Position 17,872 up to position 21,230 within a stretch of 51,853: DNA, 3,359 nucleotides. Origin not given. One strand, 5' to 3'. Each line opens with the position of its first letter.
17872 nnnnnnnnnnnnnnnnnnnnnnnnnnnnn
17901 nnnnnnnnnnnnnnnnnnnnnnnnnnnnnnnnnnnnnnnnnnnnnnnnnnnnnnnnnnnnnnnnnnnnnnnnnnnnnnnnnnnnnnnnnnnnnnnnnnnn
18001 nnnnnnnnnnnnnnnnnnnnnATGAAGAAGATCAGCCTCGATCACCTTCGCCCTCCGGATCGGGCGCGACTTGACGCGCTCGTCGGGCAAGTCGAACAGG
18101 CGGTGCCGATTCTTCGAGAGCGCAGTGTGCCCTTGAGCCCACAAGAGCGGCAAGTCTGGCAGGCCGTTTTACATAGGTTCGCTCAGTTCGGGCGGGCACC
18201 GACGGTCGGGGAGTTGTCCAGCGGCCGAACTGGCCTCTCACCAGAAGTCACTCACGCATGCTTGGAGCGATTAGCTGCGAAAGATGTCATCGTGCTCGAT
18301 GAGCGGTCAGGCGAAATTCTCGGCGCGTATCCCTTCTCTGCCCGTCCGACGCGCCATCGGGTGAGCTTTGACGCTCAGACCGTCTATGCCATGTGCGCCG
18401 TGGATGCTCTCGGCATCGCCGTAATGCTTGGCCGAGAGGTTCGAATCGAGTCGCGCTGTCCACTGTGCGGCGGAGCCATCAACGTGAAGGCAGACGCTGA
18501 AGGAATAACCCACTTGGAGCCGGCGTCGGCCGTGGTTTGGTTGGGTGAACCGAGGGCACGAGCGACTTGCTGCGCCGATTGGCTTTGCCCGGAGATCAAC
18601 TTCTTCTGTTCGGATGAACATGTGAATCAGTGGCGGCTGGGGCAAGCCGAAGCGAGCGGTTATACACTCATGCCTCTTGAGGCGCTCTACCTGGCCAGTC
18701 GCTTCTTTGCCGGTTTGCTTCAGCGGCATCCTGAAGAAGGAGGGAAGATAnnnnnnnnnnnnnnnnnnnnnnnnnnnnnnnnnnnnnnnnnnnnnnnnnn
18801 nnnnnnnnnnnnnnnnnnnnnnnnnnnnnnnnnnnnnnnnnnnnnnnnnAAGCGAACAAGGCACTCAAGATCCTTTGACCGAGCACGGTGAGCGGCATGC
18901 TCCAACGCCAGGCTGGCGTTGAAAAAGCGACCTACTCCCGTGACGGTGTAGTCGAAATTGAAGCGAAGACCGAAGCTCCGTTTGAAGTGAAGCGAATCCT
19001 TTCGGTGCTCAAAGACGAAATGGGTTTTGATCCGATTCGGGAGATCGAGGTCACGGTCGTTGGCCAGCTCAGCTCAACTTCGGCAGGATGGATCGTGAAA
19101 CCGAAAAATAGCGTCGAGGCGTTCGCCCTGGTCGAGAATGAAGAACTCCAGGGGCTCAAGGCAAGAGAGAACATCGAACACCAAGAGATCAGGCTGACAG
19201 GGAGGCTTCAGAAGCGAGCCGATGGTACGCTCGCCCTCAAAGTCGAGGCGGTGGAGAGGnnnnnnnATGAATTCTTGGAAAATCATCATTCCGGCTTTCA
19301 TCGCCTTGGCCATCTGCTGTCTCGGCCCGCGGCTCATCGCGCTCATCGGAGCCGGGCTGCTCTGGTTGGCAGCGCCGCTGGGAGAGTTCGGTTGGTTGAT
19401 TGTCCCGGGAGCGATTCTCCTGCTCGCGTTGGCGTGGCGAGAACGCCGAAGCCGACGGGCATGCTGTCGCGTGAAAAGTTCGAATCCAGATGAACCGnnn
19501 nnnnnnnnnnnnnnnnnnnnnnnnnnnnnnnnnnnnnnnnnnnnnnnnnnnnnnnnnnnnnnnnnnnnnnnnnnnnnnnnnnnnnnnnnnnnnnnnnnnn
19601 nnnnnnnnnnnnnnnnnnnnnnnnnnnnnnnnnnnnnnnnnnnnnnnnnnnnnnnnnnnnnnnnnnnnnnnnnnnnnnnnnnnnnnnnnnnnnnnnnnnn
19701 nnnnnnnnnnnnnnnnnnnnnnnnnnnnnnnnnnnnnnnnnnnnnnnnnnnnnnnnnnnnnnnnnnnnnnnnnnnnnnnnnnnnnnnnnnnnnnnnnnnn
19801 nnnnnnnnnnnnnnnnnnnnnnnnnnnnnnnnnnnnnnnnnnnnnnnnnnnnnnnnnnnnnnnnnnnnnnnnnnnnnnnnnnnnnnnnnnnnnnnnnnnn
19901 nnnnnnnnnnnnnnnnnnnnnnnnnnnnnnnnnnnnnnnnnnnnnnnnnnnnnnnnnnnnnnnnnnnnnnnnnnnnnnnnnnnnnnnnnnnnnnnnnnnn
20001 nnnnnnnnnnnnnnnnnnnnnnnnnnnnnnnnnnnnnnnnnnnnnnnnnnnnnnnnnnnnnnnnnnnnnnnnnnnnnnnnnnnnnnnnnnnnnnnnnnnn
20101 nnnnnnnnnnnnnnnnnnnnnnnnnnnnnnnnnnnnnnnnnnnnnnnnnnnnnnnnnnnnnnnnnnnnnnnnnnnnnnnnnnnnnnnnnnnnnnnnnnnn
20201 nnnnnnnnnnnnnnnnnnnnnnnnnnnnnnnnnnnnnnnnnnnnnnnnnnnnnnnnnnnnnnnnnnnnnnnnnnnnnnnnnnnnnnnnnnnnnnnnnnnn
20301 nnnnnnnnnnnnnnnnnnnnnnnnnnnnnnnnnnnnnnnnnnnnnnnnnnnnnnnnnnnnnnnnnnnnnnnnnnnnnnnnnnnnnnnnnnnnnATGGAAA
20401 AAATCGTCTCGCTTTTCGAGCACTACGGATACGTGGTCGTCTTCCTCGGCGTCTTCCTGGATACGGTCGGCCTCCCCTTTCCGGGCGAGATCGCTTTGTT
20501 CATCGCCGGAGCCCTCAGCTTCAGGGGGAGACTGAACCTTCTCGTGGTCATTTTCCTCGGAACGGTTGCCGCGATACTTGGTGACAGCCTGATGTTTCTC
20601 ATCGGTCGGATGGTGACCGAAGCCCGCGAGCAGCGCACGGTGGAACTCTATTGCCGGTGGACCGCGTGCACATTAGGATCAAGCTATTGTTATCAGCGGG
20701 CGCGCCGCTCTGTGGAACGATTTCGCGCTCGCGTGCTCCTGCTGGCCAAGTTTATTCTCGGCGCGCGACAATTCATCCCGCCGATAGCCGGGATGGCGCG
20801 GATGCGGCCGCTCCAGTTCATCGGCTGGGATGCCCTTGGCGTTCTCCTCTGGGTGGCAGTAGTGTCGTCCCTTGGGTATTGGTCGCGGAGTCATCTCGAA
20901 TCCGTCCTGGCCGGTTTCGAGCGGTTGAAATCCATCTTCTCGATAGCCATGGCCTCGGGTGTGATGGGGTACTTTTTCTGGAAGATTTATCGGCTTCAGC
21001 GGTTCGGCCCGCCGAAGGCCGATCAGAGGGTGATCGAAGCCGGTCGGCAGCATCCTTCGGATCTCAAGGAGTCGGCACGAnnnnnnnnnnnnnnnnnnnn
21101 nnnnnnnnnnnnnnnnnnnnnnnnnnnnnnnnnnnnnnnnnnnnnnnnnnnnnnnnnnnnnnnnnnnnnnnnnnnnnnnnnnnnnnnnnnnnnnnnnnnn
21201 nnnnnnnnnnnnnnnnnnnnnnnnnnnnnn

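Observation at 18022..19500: merB is translationally coupled to a second seleno-HMA paralog and a merF-like gene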

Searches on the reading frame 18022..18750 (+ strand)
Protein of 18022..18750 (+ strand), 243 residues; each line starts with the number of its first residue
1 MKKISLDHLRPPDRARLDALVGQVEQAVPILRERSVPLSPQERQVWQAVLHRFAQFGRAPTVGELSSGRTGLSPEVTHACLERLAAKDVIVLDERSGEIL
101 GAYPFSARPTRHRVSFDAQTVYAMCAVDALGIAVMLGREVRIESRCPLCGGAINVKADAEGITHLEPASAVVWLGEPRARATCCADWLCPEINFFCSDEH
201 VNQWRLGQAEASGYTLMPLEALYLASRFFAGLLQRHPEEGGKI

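Call 8: search_protein_families(library=pfam, max_evalue=0.1, proteins=[window:18022-18750:+])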
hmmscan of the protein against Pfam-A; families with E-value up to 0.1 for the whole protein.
seq(243 aa): 2 families
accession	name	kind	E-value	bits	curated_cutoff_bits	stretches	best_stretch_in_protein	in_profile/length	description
PF03243.20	MerB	-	1.1e-36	126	27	1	105-229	1-125/126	Alkylmercury lyase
PF21344.3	Zn_ribbon_LysW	-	0.078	13.1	27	0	145-160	2-17/46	Alpha-aminoadipate carrier protein LysW-like, globular domain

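Call 9: search_protein_families(library=ncbifam, max_evalue=0.1, proteins=[window:18022-18750:+])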
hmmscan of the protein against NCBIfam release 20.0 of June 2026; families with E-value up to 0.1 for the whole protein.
seq(243 aa): 3 families
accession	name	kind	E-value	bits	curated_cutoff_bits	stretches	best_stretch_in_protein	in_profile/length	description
NF009710.0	PRK13239.1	equivalog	1.3e-24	86.8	193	1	43-235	21-203/210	alkylmercury lyase MerB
NF033555.1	lyase_MerB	exception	1.9e-24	86.4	200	1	46-209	3-158/181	organomercurial lyase MerB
NF040728.1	MerB_rel_SaoL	equivalog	2.4e-21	76.3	140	1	70-172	42-144/159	MerB-like organometallic lyase SaoL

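Call 81: search_solved_structures(query=window:18022-18750:+, max_evalue=0.001, show_alignments=1)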
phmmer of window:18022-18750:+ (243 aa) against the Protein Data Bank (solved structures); distinct sequences matched with E-value up to 0.001: 5.
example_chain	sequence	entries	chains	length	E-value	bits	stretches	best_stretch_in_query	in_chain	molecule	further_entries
5c17_A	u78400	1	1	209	9.6e-17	64.5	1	56-220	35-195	MerB2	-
3f2g_A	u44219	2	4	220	8.1e-12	48.4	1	93-234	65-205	Alkylmercury lyase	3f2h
1s6l_A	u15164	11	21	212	9.7e-12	48.1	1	93-234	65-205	Alkylmercury lyase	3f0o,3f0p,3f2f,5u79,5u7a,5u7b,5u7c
3fn8_A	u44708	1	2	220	1e-11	48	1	93-234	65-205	Alkylmercury lyase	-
5c0t_A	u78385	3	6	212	6.8e-11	45.4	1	93-234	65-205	Alkylmercury lyase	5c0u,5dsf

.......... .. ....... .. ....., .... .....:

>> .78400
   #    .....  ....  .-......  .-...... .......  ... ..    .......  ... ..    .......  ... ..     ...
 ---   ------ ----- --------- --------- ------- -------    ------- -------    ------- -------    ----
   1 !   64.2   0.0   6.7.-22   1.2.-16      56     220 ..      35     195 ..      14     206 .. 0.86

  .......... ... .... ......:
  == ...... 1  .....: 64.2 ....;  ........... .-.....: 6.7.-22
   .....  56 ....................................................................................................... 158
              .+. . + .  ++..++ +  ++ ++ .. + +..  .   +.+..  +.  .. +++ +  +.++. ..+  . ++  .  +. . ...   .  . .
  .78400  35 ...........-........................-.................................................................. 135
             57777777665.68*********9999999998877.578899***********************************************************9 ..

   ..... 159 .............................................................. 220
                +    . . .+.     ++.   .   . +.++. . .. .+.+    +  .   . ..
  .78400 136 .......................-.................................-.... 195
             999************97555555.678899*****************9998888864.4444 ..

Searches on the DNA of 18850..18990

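Call 100: search_rna_families(source=window, start=18850, end=18990, threshold=evalue, max_evalue=10)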
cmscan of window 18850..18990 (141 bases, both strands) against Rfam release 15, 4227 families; matches with E-value up to 10: 2.
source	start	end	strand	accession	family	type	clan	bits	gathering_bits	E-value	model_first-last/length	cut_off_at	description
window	18852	18862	+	RF03092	Ocean-VII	Gene; sRNA;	-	7.7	53.5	8.8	23-33/41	no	Ocean-VII RNA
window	18886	18918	-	RF02174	SMAD5-AS1_2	Gene; lncRNA;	-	7.6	50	5.3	100-129/129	no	SMAD5 antisense RNA 1 conserved region 2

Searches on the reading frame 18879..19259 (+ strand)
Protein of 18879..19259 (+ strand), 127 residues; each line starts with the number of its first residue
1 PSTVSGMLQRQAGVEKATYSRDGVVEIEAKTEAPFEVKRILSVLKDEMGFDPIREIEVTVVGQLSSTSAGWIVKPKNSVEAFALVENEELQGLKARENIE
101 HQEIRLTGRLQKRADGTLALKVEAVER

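Call 68: predict_structure(alignment_id=A4)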
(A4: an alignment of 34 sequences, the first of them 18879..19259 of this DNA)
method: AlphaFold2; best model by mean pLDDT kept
length: 127 residues; sequences in the alignment: 34
mean_pLDDT: 88.1   pTM: 0.78
mean pLDDT of the five models: 88.1, 87.2, 86.6, 85.9, 84.6
residues with pLDDT >= 90: 55; 70-90: 70; 50-70: 2; < 50: 0
segments of 3 or more residues with pLDDT < 50: none
pLDDT, mean of each block of 10 residues (from residue 1): 77 90 90 87 86 90 90 88 92 84 92 88 90
secondary structure, 60 per line:
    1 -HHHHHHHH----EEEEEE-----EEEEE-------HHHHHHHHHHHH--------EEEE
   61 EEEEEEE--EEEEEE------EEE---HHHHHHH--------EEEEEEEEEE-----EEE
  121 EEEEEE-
elements in order: H2-9 E14-19 E25-29 H37-48 E57-67 E70-75 E82-84 H88-94 E103-112 E118-126

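Call 71: fold_search(model_id=the predicted structure, library=pdb)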
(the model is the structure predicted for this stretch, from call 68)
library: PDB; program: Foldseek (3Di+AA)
matches with E <= 10: 750; with E <= 0.001: 0
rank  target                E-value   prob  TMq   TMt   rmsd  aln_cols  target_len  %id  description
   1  3eiv_D                3.8e-03  1.00  0.40  0.49   6.1        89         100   20  Crystal Structure of Single-stranded DNA-binding protein from Streptomyces coelicolor (released 2009-09-08)
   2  3eiv_B                4.0e-03  1.00  0.37  0.42   6.9        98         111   17  Crystal Structure of Single-stranded DNA-binding protein from Streptomyces coelicolor (released 2009-09-08)
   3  8txr_C                4.8e-03  0.99  0.38  0.14   8.6       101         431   15  E. coli ExoVII(H238A) (released 2024-01-31)
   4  8txr_A                6.7e-03  1.00  0.40  0.14   7.1       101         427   17  E. coli ExoVII(H238A) (released 2024-01-31)
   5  2z4i_A                7.9e-03  1.00  0.50  0.35  15.2       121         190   16  Crystal structure of the Cpx pathway activator NlpE from Escherichia coli (released 2007-09-04)
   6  1ue5_B                8.3e-03  1.00  0.36  0.42   8.4        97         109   14  Crystal structure of the single-stranded dna-binding protein from mycobacterium tuberculosis (released 2004-02-10)
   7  3eiv_A                8.8e-03  1.00  0.41  0.51   5.5        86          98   19  Crystal Structure of Single-stranded DNA-binding protein from Streptomyces coelicolor (released 2009-09-08)
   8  3eiv_C                9.3e-03  1.00  0.38  0.43   7.5        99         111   19  Crystal Structure of Single-stranded DNA-binding protein from Streptomyces coelicolor (released 2009-09-08)
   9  5yzx_A                1.0e-02  0.98  0.43  0.14  14.1       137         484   13  Crystal structure of E.coli LysU T146D mutant (released 2018-12-19)
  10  5hgq_C                1.1e-02  1.00  0.43  0.15   6.4       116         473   12  Loa loa Lysyl-tRNA synthetase in complex with Cladosporin. (released 2016-10-26)
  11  4dam_G                1.3e-02  1.00  0.42  0.53   6.2        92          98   15  Crystal structure of small single-stranded DNA-binding protein from Streptomyces coelicolor (released 2013-01-16)
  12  4ex5_A                1.4e-02  1.00  0.44  0.15   6.6       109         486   11  Crystal structure of lysyl-tRNA synthetase LysRS from Burkholderia thailandensis bound to lysine (released 2012-05-09)
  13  4dam_L                1.4e-02  1.00  0.43  0.53   6.5        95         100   16  Crystal structure of small single-stranded DNA-binding protein from Streptomyces coelicolor (released 2013-01-16)
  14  8txr_B                1.4e-02  0.99  0.40  0.20   8.4       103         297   17  E. coli ExoVII(H238A) (released 2024-01-31)
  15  5hgq_D                1.5e-02  1.00  0.46  0.15   6.5       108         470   12  Loa loa Lysyl-tRNA synthetase in complex with Cladosporin. (released 2016-10-26)
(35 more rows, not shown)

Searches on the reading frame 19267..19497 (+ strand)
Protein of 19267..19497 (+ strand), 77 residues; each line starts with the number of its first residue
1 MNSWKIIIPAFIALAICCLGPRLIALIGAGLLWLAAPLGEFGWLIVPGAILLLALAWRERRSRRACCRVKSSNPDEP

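Call 8: search_protein_families(library=pfam, max_evalue=0.1, proteins=[window:19267-19497:+])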
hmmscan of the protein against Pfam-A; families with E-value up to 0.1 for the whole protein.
seq(77 aa): 0 families

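Call 9: search_protein_families(library=ncbifam, max_evalue=0.1, proteins=[window:19267-19497:+])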
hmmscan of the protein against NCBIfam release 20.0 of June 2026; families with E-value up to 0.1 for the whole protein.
seq(77 aa): 1 family
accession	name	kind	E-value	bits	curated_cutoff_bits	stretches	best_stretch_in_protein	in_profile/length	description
NF010314.2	PRK13751.2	equivalog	0.0096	16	150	1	12-68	19-77/116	mercuric ion transporter MerT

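Call 64: search_dna_similar(query=window:19267-19497:+, collection=plasmids, mode=protein, max_evalue=1, max_rows=10)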
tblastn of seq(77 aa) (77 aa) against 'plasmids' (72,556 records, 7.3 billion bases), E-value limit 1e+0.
No match.

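Call 67: search_protein_families(library=pfam, max_evalue=10, proteins=[window:19267-19497:+])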
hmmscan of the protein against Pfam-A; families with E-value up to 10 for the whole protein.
seq(77 aa): 0 families

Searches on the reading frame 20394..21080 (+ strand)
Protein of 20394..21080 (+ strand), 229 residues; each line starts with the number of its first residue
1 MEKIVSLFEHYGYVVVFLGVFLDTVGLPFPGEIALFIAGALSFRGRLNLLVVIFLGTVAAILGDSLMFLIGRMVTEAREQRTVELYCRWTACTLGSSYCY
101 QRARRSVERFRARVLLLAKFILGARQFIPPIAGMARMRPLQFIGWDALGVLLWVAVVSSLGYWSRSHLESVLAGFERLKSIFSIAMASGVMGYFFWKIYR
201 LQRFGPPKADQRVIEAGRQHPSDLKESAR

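Call 8: search_protein_families(library=pfam, max_evalue=0.1, proteins=[window:20394-21080:+])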
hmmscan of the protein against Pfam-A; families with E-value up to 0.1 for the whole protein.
seq(229 aa): 1 family
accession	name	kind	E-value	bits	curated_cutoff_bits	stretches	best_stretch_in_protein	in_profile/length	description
PF09335.16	VTT_dom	-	5.2e-14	53.2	33.9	1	29-162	1-122/123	VTT domain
